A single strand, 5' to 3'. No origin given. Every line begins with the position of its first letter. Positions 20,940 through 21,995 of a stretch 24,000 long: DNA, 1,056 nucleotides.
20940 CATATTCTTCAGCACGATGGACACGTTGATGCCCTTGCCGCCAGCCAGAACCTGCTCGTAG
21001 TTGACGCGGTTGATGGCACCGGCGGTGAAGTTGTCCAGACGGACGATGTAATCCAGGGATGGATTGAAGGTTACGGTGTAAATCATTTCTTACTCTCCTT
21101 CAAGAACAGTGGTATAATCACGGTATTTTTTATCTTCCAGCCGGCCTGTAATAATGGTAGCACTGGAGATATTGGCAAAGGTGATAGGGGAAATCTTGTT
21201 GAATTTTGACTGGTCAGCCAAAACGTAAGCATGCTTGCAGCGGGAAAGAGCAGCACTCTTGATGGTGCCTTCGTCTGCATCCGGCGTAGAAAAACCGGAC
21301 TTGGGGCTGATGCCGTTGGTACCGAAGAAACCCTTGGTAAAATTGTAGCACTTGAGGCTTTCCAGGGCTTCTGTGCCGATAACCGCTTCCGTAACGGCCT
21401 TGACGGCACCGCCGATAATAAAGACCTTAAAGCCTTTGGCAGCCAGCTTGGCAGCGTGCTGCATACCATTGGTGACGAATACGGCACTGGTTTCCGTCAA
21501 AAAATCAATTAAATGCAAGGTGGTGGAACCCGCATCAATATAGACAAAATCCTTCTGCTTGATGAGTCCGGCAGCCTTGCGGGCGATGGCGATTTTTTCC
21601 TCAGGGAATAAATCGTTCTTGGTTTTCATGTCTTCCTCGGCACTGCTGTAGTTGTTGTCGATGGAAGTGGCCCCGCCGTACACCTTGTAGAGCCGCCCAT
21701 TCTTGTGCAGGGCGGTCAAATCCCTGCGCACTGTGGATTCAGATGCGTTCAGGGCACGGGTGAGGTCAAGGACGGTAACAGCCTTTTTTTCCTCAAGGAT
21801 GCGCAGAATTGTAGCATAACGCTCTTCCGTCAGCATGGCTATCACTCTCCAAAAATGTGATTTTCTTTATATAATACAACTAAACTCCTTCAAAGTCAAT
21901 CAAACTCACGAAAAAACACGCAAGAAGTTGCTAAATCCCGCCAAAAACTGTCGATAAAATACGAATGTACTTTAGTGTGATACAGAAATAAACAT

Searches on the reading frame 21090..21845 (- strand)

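Call 19: search_protein_families(library=pfam, proteins=[window:21090-21845:-])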
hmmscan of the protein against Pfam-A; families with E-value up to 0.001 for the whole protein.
window:21090-21845:- (251 aa): 4 families
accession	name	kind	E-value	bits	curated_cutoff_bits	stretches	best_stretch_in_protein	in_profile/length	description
PF00455.28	DeoRC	-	9.3e-43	146.4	31.8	1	82-233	4-158/160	DeoR C terminal sensor domain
PF08220.18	HTH_DeoR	-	2.8e-13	49.8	21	1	9-64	1-56/57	DeoR-like helix-turn-helix domain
PF08279.18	HTH_11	-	1.7e-06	28.3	25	1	11-56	3-47/55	HTH domain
PF01325.25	Fe_dep_repress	-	6.9e-05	23.4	26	1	11-52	11-52/60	Iron dependent repressor, N-terminal DNA binding domain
